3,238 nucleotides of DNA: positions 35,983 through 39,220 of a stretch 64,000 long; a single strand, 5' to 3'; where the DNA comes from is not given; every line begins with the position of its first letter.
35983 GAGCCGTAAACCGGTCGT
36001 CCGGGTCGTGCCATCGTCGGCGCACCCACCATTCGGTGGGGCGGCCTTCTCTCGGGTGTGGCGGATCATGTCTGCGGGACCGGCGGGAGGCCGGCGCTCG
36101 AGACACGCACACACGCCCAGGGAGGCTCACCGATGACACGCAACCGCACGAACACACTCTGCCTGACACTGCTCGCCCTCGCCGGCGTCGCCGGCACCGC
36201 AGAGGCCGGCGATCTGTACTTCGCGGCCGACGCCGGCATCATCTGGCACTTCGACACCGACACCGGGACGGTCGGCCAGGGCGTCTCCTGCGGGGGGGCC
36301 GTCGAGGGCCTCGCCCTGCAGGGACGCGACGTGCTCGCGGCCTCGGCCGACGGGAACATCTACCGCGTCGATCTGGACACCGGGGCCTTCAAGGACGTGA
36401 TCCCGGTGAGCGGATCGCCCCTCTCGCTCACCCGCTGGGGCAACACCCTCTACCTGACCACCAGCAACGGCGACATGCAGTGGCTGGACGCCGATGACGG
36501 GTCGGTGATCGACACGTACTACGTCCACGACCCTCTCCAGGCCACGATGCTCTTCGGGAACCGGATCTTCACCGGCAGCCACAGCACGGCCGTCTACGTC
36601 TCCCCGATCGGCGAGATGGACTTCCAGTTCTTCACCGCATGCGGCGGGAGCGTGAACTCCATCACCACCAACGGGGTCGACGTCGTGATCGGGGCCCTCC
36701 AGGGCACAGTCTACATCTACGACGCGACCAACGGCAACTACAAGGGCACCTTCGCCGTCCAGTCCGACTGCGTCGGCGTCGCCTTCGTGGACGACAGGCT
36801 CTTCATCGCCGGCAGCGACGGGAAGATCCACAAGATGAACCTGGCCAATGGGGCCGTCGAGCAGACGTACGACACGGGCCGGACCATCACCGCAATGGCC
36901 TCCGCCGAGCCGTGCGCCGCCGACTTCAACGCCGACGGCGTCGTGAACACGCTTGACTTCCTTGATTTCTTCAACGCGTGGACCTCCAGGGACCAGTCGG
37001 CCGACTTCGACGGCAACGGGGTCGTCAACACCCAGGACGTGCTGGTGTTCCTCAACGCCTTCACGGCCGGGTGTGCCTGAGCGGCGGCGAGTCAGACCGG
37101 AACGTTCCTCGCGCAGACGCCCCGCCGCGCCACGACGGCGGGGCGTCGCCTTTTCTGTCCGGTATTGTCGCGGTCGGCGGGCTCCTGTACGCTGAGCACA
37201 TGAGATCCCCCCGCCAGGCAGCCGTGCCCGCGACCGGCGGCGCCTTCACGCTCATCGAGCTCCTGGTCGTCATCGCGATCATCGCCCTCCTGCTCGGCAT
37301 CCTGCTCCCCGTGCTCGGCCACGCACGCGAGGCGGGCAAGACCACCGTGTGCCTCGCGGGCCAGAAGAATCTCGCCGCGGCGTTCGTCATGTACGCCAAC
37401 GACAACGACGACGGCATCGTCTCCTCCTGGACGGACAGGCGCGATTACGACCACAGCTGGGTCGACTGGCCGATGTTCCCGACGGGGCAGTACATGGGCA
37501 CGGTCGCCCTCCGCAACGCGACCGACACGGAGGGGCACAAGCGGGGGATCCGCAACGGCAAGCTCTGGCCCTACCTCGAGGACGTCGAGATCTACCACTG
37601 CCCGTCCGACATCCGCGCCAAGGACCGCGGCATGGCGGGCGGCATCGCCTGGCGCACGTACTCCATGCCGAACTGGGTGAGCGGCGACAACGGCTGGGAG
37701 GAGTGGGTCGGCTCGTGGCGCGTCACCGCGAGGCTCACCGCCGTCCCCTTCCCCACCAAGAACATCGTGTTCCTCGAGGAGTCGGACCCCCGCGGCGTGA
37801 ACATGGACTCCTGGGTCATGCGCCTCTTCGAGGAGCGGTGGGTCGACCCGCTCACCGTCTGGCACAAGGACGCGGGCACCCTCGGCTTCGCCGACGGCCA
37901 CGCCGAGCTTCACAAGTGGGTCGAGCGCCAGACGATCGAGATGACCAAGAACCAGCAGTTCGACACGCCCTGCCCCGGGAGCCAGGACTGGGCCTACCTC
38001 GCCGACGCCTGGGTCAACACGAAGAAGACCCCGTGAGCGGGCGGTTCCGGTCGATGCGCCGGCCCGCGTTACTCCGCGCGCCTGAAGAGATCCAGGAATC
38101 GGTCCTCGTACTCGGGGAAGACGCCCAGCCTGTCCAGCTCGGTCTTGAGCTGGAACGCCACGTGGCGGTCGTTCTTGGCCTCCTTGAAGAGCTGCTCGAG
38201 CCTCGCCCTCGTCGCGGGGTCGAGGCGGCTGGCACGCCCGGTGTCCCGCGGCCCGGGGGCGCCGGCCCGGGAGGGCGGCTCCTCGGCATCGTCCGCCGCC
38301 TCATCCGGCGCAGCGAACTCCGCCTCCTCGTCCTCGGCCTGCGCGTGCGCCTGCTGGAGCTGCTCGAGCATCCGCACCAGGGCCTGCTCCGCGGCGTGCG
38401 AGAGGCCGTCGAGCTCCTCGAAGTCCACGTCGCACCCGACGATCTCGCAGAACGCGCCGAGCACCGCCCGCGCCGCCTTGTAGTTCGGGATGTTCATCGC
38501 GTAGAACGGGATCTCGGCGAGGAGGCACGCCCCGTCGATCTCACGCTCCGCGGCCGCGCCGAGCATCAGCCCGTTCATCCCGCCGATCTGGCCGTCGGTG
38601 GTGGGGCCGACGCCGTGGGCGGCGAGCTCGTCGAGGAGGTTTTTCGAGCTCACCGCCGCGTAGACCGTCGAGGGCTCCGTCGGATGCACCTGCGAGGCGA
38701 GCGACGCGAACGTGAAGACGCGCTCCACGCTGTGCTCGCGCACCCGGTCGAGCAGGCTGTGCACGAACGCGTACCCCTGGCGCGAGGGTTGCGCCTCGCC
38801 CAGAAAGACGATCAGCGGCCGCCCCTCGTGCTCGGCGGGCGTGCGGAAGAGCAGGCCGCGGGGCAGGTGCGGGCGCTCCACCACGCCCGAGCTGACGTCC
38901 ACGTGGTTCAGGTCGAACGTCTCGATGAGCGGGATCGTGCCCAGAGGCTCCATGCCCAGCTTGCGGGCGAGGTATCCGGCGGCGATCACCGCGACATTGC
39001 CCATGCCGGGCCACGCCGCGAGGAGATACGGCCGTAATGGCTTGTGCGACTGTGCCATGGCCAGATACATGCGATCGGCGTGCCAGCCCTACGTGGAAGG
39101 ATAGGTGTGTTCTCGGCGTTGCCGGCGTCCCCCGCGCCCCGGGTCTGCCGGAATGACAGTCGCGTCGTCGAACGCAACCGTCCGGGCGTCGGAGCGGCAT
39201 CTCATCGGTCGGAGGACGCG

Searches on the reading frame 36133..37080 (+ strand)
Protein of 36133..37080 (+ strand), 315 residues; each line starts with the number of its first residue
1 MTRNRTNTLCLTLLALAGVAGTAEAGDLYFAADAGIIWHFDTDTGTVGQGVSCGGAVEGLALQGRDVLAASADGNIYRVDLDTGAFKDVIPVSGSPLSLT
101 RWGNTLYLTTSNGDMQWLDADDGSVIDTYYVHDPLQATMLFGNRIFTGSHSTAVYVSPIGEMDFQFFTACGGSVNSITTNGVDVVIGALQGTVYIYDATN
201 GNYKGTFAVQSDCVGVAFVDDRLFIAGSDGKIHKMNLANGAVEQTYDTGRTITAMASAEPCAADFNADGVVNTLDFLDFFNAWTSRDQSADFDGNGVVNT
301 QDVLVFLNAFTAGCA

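Call 18: search_protein_families(library=pfam, proteins=[window:36133-37080:+], max_evalue=0.01)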
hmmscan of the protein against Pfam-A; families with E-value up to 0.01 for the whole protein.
window:36133-37080:+ (315 aa): 8 families
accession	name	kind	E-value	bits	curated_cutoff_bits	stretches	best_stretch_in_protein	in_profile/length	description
PF13570.13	Beta-prop_ACSF4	-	1.1e-14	55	133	2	144-254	21-137/329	Beta-alanine-activating enzyme, beta-propeller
PF13360.13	PQQ_2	-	5.5e-08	33.2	27.6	1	17-245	27-232/233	Outer membrane protein assembly factor BamB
PF21544.3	PorZ_N_b_propeller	-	2.6e-06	28.2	27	0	215-257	83-124/154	TSS9, PorZ, N-terminal beta-propeller domain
PF24807.1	WD40_CDC20-Fz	-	8.7e-06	25.7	200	1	65-256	20-228/292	CDC20/Fizzy WD40 domain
PF00404.24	Dockerin_1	-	4.6e-05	24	22.9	1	263-305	2-51/57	Dockerin type I domain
PF12894.13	ANAPC4_WD40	-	6.7e-05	23.5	22.9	0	101-135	48-82/91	Anaphase-promoting complex subunit 4 WD40 domain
PF24796.1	WDR55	-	0.00093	18.8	200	0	178-238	188-251/296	WDR55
PF24817.1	WD40_WDHD1_1st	-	0.0042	16.8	109.9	0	178-244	14-80/291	WDHD1 first WD40 domain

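Call 54: search_protein_families(library=ncbifam, proteins=[window:36133-37080:+], max_evalue=0.01)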
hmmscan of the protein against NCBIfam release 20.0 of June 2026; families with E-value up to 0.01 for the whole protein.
window:36133-37080:+ (315 aa): 4 families
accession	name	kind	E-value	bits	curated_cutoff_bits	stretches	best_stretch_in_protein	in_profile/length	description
NF041540.1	dockerin_GC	domain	1.2e-12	48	29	1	261-314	1-67/67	GC-type dockerin domain-anchored protein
TIGR03300.1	assembly_YfgL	equivalog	4.2e-09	35.6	285.2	2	177-249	101-174/377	outer membrane protein assembly factor BamB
NF008351.0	PRK11138.1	equivalog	7.8e-06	24.6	423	0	177-247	116-187/394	outer membrane protein assembly factor BamB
NF053615.1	SerThrKinAfsKStmc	equivalog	0.0032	16.1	1300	1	160-257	684-781/809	protein serine/threonine kinase AfsK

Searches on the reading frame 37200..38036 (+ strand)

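Call 18: search_protein_families(library=pfam, proteins=[window:37200-38036:+], max_evalue=0.01)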
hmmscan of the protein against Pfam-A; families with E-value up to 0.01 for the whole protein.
window:37200-38036:+ (278 aa): 1 family
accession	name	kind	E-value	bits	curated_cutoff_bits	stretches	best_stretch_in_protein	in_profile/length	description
PF07963.17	N_methyl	-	0.00034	20.5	21.2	1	15-36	6-27/27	Prokaryotic N-terminal methylation motif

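Call 54: search_protein_families(library=ncbifam, proteins=[window:37200-38036:+], max_evalue=0.01)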
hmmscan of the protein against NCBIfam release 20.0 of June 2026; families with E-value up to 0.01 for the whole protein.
window:37200-38036:+ (278 aa): 8 families
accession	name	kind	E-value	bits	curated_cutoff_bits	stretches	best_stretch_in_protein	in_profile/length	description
NF040999.1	pilin_ComGC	equivalog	1.5e-06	28.3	75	1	15-69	3-57/84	competence type IV pilus major pilin ComGC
TIGR01710.1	typeII_sec_gspG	equivalog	4.1e-06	26.9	88.85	1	16-69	3-56/134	type II secretion system major pseudopilin GspG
TIGR02596.1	TIGR02596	subfamily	2.1e-05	24.7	70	1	16-47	1-32/196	Verru_Chthon cassette protein D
TIGR01708.2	typeII_sec_gspH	equivalog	0.00015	21.8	80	1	16-46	4-37/169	type II secretion system minor pseudopilin GspH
TIGR02532.1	IV_pilin_GFxxxE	domain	0.00022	20.9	16.3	1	16-36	4-24/24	prepilin-type N-terminal cleavage/methylation domain-containing protein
NF041013.1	T4P_ComGE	equivalog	0.0011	19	49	1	15-42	5-32/83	competence type IV pilus minor pilin ComGE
NF007862.0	PRK10574.1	equivalog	0.0015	18.7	138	0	15-38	6-29/145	prepilin peptidase-dependent pilin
TIGR02599.1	TIGR02599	subfamily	0.0049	16.2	256.5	1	15-49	1-35/361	Verru_Chthon cassette protein C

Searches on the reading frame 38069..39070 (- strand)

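Call 18: search_protein_families(library=pfam, proteins=[window:38069-39070:-], max_evalue=0.01)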
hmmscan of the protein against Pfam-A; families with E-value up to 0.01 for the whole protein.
window:38069-39070:- (333 aa): 1 family
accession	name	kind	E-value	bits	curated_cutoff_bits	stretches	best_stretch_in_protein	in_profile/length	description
PF09754.15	PAC2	-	3e-37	129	25.8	1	16-233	1-213/215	PAC2 family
